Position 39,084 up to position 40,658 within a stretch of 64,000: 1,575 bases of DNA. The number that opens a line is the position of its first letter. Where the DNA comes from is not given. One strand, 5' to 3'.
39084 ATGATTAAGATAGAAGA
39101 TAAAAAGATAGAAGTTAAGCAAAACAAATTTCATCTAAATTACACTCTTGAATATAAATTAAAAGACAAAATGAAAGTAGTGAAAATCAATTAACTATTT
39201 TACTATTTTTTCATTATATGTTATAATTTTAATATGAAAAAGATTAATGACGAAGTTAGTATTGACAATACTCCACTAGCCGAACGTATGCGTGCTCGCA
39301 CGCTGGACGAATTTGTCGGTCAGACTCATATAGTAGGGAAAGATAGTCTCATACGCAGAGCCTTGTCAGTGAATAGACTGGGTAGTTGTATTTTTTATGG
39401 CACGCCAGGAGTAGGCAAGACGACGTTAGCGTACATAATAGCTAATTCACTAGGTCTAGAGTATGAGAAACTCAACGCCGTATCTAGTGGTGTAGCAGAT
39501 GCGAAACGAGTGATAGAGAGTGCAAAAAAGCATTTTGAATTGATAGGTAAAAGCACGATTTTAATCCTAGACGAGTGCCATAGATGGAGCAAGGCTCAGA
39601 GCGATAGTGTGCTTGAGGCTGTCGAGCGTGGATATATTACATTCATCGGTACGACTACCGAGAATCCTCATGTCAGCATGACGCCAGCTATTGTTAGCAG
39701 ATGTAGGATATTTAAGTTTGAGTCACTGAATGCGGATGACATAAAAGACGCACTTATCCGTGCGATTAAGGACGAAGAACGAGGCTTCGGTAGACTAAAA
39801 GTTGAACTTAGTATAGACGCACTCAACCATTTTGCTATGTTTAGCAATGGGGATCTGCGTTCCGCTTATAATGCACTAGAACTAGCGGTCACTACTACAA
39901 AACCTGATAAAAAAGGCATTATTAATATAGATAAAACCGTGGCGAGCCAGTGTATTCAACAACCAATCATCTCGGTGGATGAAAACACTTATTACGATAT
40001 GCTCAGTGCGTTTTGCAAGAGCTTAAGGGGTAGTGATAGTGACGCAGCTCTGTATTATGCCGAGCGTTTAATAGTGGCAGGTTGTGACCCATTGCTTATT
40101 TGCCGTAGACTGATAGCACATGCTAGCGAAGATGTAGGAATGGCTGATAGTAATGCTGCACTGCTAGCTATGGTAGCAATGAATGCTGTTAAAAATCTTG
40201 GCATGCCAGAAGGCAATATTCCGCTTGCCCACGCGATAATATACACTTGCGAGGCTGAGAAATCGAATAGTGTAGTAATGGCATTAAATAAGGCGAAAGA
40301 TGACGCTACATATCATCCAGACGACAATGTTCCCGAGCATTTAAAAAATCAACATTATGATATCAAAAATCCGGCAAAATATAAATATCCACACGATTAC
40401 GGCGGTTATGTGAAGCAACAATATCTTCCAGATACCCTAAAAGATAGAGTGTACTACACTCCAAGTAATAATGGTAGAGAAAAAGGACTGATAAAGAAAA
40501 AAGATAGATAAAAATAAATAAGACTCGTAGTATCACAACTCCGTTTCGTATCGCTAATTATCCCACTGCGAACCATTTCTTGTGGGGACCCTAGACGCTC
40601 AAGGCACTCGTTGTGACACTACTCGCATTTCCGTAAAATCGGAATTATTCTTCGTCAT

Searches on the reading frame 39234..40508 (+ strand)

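Call 55: search_protein_families(library=pfam, proteins=[window:39234-40508:+], max_evalue=0.00001)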
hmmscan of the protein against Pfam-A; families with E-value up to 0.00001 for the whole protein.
window:39234-40508:+ (425 aa): 4 families
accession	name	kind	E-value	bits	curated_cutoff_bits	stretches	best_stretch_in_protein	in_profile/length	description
PF12002.13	MgsA_C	-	9.3e-58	195.2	27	1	266-421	1-161/167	MgsA AAA+ ATPase C terminal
PF16193.11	AAA_assoc_2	-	1e-18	67.8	34.3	1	188-265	3-81/81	AAA C-terminal domain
PF00004.35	AAA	-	9.9e-12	45.9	21.2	1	53-159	2-125/131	ATPase family associated with various cellular activities (AAA)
PF05496.18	RuvB_N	-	1.5e-11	44.7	27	1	19-136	1-114/159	Holliday junction DNA helicase RuvB P-loop domain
